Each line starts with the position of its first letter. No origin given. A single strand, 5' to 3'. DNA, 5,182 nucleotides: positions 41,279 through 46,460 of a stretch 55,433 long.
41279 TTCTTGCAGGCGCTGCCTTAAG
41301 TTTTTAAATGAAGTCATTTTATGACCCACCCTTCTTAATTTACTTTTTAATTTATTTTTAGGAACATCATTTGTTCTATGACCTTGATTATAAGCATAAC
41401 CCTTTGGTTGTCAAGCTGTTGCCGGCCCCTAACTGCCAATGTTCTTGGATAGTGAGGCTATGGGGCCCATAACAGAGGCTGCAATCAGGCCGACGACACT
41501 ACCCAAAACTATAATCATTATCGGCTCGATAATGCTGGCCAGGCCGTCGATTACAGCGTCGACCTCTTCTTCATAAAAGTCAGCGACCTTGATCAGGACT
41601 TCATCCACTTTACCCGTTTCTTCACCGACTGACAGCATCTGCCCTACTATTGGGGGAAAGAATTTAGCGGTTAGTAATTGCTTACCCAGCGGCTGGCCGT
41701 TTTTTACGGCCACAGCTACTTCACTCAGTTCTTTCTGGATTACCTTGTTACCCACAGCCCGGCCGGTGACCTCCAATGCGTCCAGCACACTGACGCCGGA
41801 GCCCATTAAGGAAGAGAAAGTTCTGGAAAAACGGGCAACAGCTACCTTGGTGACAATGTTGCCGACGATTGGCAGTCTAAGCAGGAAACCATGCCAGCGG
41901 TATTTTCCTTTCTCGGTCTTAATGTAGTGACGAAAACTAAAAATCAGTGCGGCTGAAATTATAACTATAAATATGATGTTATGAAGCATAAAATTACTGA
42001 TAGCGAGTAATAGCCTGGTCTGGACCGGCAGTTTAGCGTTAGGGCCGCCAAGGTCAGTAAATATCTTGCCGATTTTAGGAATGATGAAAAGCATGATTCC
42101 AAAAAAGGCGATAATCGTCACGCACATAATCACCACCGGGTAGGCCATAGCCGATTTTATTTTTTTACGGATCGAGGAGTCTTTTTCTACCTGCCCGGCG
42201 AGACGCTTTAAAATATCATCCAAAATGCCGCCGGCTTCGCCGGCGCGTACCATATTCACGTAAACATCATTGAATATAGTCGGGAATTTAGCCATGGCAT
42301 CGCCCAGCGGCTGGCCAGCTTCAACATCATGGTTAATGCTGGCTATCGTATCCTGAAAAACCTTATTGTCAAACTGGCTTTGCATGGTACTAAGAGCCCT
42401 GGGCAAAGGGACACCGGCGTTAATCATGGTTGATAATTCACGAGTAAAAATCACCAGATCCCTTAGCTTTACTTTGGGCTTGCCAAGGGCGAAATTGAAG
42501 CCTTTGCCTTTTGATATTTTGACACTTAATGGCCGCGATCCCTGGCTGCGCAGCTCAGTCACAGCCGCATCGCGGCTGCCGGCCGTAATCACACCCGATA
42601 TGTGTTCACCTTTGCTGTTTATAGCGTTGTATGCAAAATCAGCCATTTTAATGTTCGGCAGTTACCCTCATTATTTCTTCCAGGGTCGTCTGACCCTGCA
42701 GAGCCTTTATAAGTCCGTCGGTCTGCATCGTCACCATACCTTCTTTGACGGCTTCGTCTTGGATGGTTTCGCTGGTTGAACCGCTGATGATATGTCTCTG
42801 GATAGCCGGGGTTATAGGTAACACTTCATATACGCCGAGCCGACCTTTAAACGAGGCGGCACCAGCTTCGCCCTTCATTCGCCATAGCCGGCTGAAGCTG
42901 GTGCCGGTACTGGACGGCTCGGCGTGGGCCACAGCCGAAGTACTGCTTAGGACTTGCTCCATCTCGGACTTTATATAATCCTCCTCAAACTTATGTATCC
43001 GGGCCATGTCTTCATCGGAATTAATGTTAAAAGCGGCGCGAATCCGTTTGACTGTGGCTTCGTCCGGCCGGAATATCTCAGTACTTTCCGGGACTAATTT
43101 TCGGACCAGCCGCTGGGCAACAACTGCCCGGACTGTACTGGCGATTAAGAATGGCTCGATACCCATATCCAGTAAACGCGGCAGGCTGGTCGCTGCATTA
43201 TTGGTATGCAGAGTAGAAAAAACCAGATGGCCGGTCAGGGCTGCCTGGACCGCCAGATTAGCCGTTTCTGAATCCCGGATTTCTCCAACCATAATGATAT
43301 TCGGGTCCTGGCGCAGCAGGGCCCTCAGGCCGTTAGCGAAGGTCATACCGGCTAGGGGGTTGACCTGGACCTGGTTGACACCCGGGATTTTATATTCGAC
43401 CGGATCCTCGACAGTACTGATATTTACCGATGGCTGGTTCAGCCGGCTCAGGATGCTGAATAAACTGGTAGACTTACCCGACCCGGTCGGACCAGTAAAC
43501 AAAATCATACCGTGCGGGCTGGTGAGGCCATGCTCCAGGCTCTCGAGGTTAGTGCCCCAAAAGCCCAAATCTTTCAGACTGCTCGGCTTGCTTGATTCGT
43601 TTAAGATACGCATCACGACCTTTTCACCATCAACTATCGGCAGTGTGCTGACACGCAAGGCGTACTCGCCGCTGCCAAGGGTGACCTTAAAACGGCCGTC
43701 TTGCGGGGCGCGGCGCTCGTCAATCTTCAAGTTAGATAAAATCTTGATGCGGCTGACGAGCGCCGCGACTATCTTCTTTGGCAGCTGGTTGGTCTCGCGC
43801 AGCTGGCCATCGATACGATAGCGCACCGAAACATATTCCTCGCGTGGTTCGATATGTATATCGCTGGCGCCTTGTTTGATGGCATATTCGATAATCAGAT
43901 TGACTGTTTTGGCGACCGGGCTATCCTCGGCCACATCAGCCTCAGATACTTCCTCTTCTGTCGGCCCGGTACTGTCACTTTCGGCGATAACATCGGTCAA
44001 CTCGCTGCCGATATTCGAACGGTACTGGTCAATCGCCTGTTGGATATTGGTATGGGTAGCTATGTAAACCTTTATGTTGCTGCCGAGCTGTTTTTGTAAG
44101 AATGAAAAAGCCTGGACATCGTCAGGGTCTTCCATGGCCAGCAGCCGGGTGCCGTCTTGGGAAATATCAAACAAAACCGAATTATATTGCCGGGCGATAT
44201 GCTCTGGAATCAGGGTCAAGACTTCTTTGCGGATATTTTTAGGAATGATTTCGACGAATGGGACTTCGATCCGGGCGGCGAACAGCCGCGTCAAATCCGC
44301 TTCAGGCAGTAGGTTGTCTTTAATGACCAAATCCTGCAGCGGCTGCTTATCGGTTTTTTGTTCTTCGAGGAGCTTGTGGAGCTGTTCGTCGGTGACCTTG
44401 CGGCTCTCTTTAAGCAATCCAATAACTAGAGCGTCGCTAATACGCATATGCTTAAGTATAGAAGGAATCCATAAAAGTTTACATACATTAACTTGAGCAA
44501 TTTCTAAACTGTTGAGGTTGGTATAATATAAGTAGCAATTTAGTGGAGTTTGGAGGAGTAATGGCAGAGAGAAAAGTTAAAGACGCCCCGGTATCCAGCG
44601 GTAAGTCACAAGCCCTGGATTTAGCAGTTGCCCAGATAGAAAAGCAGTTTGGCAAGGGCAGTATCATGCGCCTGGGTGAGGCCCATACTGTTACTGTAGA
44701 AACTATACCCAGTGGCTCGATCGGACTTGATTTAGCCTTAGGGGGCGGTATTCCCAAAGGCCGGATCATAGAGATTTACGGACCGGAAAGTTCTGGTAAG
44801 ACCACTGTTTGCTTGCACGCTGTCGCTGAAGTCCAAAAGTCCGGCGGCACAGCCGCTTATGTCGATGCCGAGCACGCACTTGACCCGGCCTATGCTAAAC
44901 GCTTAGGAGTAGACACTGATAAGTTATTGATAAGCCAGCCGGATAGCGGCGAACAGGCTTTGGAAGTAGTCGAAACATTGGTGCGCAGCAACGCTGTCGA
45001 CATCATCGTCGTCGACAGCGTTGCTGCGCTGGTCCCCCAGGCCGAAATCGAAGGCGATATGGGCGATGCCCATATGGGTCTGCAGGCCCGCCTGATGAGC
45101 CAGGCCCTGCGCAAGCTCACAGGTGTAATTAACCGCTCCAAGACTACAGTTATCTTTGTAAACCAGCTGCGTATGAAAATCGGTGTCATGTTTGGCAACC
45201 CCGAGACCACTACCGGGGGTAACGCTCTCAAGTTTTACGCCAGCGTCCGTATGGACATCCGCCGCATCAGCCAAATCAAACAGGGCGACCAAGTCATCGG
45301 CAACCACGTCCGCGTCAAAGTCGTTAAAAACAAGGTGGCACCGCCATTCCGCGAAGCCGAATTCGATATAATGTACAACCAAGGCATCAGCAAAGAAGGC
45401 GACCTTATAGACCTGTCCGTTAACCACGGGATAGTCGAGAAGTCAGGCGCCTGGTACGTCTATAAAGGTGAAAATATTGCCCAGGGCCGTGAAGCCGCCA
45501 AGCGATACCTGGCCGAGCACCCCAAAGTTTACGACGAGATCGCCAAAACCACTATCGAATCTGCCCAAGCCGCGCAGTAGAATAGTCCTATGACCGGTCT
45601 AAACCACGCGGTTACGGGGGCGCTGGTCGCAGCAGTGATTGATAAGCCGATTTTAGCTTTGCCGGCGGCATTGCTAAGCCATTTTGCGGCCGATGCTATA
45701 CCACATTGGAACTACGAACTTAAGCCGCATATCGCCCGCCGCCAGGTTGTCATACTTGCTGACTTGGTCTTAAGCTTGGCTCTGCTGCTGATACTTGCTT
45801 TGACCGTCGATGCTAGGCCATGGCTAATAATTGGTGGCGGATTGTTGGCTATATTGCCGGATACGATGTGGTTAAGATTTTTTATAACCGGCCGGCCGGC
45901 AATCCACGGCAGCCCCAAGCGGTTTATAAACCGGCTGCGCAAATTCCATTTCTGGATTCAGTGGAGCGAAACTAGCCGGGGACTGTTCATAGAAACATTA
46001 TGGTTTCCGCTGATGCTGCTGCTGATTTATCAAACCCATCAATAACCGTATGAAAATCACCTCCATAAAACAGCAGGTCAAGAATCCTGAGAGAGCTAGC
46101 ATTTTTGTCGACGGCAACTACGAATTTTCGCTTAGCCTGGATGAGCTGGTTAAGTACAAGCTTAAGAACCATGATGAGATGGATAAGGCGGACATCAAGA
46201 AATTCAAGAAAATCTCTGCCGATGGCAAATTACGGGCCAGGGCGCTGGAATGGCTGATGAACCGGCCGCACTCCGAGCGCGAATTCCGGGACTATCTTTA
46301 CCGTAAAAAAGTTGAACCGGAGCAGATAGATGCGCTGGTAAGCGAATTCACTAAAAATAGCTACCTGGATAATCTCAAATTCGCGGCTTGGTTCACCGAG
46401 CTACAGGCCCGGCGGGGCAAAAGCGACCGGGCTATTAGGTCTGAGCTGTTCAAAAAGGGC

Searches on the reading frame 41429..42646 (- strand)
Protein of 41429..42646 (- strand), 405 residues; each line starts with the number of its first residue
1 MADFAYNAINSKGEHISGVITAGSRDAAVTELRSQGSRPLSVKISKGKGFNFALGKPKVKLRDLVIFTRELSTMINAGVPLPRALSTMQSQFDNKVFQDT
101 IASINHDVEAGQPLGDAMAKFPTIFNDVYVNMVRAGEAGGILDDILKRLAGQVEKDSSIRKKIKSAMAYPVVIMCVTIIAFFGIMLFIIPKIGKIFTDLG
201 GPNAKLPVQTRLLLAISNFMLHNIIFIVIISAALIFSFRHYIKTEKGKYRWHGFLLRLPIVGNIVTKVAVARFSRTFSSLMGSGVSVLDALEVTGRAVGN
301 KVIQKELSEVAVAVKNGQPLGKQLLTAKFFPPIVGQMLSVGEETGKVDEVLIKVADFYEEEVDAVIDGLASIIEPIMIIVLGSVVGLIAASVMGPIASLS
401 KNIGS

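Call 54: search_protein_families(library=pfam, proteins=[window:41429-42646:-])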
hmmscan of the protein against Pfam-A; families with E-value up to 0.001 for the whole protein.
window:41429-42646:- (405 aa): 1 family
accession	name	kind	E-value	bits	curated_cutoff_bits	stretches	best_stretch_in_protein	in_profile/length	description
PF00482.28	T2SSF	-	1.9e-62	209.2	25.2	2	67-190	1-125/125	Type II secretion system (T2SS), protein F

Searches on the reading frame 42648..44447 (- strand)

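Call 54: search_protein_families(library=pfam, proteins=[window:42648-44447:-])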
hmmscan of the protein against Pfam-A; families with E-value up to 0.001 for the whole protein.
window:42648-44447:- (599 aa): 2 families
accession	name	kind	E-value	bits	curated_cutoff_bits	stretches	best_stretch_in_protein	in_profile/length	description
PF00437.27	T2SSE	-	5.8e-126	420.5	24.9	1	173-594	3-370/370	Type II/IV secretion system protein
PF05157.20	MshEN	-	1.1e-13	51.4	23.1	1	61-145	2-86/90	MshEN domain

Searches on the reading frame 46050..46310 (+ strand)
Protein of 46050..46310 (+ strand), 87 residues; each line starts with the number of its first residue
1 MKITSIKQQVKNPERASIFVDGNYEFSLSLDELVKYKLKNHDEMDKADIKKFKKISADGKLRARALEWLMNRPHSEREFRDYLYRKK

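Call 25: find_related_loci(query=A1, collection=metagenome_contigs, flank=10000)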
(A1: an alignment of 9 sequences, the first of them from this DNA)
Query A1 (87 aa) in metagenome_contigs; peptide patterns used: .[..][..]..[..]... (x = any residue, [..] = any of these).
519 stretches matched a pattern; 336 encode a relative of the query (tblastn E <= 1e-3); the best 80 are kept; 80 distinct loci.
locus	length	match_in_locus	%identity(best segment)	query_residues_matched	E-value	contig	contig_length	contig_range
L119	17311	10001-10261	92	1-87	1e-51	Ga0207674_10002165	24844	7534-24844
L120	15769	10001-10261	92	1-87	1e-50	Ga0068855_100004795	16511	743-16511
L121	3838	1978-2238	90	1-87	5e-50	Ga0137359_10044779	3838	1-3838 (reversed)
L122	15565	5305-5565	86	1-87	8e-50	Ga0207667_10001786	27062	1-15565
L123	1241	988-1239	92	1-84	5e-52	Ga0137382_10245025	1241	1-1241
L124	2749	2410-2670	86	1-87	1e-49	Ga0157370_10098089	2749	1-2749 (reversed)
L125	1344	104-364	89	1-87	1e-50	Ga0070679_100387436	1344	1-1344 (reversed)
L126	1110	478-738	86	1-87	3e-51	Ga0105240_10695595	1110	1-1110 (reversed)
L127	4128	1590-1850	86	1-87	2e-48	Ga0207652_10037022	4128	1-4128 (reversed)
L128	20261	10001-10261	87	1-87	2e-48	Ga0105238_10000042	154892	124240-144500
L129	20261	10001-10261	86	1-87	4e-48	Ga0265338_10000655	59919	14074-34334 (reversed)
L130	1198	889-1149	86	1-87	8e-50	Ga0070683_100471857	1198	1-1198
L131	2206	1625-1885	84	1-87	6e-48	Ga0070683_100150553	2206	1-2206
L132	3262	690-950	84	1-87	8e-48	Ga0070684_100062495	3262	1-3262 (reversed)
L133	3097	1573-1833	85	1-87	1e-47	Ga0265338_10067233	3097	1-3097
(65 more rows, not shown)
